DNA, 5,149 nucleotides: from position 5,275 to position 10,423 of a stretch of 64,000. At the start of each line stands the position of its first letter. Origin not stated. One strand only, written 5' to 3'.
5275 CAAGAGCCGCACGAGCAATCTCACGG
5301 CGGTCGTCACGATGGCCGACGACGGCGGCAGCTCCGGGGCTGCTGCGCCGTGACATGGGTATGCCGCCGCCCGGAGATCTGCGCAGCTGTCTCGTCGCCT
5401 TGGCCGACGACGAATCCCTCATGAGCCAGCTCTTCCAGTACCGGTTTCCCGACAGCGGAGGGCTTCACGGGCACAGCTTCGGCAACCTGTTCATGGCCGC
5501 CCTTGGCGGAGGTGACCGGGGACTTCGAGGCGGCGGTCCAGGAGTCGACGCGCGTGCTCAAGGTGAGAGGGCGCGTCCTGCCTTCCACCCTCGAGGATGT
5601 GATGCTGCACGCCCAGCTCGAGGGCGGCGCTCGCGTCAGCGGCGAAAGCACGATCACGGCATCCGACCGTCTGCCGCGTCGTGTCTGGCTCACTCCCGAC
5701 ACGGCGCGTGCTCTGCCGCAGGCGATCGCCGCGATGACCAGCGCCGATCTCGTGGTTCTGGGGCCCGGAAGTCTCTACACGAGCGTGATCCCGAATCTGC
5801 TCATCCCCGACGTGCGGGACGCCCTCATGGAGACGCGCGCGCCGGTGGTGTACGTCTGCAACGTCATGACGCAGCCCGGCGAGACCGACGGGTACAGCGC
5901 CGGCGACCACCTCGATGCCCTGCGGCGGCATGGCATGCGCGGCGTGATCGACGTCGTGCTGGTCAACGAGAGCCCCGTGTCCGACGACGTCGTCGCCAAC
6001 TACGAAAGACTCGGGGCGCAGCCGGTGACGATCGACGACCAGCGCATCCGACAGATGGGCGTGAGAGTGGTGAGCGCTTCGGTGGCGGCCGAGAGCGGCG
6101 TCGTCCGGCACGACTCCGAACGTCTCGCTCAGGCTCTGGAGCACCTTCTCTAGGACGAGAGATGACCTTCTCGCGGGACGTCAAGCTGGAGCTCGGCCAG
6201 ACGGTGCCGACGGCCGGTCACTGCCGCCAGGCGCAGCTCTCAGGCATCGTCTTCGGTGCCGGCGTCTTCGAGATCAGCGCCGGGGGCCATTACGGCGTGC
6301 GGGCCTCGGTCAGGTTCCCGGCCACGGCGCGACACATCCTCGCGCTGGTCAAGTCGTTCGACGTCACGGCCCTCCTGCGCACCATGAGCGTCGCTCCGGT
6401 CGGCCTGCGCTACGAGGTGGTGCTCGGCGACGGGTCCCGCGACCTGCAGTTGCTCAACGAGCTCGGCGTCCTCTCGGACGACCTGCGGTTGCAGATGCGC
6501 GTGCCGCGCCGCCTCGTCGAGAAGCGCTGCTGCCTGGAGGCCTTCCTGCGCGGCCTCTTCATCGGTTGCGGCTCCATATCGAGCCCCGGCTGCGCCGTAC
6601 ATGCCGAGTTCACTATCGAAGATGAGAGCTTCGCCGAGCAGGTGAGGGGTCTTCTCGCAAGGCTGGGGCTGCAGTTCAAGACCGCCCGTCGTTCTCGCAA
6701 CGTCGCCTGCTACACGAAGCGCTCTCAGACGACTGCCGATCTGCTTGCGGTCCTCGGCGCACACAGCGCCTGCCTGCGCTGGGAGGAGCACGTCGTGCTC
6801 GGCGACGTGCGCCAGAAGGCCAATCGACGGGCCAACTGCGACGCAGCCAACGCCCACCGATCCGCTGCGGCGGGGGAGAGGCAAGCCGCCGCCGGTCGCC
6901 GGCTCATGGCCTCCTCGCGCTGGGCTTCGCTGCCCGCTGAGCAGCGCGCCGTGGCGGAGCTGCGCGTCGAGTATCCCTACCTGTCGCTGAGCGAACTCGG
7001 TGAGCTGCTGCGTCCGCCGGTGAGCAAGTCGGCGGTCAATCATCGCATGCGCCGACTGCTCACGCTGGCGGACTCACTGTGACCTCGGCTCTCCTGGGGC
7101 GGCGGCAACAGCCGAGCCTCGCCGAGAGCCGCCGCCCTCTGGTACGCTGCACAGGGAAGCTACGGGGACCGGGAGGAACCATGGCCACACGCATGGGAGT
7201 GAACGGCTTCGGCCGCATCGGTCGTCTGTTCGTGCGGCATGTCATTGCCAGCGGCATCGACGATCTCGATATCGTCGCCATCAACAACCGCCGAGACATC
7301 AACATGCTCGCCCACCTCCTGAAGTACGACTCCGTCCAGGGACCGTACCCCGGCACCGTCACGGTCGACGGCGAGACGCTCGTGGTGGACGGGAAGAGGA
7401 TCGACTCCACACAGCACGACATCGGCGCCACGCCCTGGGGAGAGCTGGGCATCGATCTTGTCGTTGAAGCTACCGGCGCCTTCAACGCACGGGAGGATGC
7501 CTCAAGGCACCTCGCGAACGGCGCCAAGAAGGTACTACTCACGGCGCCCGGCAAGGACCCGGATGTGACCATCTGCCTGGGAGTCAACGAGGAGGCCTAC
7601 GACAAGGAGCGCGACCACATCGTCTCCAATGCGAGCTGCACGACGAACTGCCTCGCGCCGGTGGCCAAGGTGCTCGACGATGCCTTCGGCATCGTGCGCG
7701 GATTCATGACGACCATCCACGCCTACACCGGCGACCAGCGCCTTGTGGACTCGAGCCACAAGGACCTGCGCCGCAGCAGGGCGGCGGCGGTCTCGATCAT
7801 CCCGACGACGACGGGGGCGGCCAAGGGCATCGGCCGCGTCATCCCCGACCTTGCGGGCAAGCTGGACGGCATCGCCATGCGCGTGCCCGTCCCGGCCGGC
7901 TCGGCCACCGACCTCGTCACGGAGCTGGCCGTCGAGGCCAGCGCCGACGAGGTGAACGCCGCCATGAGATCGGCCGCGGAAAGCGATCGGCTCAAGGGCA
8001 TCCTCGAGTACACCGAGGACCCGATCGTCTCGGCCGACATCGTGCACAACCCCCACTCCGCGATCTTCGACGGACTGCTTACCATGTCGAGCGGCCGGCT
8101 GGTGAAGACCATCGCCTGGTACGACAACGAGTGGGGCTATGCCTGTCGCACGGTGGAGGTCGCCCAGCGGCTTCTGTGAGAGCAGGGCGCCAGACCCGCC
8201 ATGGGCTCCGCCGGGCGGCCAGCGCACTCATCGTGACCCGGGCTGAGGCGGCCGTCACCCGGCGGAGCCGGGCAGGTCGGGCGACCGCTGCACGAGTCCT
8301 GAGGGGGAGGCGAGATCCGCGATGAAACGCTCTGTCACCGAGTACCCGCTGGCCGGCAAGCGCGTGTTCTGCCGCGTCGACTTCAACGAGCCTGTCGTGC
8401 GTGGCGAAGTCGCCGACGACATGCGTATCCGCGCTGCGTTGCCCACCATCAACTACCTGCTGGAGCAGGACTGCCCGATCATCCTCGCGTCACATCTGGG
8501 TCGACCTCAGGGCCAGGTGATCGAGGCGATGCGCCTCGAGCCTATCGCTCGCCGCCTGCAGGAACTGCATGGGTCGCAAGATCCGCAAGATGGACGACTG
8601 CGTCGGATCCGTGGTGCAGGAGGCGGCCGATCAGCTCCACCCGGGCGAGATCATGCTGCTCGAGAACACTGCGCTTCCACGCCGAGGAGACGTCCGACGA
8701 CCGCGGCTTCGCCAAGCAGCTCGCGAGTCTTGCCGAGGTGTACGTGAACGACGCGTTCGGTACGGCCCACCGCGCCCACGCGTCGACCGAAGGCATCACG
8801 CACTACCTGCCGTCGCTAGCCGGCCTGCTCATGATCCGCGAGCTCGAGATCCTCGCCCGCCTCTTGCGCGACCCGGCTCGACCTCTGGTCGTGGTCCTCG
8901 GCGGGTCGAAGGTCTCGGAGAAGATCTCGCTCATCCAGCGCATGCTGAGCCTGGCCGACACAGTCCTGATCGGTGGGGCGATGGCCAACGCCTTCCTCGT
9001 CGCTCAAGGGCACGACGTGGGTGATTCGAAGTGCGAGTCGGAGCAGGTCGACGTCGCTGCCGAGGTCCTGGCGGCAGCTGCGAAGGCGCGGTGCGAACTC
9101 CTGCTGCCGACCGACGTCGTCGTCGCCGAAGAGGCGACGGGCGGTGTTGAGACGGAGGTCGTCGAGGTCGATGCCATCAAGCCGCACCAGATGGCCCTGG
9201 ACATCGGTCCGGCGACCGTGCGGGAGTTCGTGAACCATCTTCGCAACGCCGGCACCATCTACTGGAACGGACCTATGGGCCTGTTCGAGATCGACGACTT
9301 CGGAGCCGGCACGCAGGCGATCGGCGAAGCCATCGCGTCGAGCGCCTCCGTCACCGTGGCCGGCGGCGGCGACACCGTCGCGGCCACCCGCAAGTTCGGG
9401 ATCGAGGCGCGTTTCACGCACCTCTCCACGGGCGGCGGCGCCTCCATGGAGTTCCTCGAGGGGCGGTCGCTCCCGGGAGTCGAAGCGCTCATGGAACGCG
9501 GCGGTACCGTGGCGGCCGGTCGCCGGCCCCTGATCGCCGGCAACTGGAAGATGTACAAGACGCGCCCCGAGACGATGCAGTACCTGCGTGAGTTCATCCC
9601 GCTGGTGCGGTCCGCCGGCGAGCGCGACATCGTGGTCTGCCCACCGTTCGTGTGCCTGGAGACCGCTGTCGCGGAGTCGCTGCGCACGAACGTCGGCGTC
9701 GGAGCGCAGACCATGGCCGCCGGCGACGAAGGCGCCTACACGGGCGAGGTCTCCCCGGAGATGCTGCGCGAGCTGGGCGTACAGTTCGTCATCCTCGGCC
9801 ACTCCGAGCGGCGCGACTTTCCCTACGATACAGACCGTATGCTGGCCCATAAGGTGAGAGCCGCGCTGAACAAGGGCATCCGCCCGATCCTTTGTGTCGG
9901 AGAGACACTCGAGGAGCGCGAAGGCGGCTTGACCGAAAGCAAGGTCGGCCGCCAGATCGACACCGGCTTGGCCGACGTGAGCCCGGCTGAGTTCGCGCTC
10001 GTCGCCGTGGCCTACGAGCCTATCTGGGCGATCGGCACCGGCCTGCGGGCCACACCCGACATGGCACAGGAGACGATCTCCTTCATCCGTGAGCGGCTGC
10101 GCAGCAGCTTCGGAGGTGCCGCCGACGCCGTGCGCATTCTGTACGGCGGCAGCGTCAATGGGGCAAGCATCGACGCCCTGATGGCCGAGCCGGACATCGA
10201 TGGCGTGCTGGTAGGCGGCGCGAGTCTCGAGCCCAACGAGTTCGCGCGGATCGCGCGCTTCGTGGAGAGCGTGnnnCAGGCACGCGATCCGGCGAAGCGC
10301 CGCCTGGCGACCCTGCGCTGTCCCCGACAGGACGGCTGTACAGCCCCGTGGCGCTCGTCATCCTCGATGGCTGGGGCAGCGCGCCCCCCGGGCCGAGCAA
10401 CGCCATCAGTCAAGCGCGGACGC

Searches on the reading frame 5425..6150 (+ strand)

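Call 75: search_protein_families(library=pfam, proteins=[window:5425-6150:+], max_evalue=0.00001)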
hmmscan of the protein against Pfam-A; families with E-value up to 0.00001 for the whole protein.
window:5425-6150:+ (242 aa): 1 family
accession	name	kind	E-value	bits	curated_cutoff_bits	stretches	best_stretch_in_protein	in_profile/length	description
PF01933.23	CofD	-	2.2e-66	224.4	30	1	27-219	93-288/290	2-phospho-L-lactate transferase CofD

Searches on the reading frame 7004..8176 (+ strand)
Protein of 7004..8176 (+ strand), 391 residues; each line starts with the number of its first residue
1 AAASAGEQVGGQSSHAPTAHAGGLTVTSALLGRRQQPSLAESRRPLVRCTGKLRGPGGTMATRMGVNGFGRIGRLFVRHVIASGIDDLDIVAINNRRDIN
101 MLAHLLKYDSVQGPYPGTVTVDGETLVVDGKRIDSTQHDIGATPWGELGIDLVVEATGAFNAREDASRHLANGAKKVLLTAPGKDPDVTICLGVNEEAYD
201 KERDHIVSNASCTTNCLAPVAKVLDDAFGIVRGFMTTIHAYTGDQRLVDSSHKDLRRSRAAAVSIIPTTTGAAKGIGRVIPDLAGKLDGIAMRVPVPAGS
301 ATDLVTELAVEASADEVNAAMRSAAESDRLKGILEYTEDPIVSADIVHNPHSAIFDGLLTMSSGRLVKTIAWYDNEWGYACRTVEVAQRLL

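Call 75: search_protein_families(library=pfam, proteins=[window:7004-8176:+], max_evalue=0.00001)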
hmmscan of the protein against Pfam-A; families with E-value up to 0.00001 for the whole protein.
window:7004-8176:+ (391 aa): 2 families
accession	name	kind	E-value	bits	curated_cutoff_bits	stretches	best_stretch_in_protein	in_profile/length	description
PF02800.25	Gp_dh_C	-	4.1e-63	212.1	24.4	1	217-373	1-158/158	Glyceraldehyde 3-phosphate dehydrogenase, C-terminal domain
PF00044.30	Gp_dh_N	-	1.6e-29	102.6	31.7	1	63-162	2-100/101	Glyceraldehyde 3-phosphate dehydrogenase, NAD binding domain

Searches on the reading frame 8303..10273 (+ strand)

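Call 75: search_protein_families(library=pfam, proteins=[window:8303-10273:+], max_evalue=0.00001)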
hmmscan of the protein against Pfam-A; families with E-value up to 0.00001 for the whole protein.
window:8303-10273:+ (657 aa): 2 families
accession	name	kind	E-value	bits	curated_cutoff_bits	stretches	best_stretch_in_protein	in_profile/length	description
PF00162.24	PGK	-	6e-103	345.2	27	1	123-388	112-379/379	Phosphoglycerate kinase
PF00121.24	TIM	-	2.8e-86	289.5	20.1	1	409-652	1-243/245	Triosephosphate isomerase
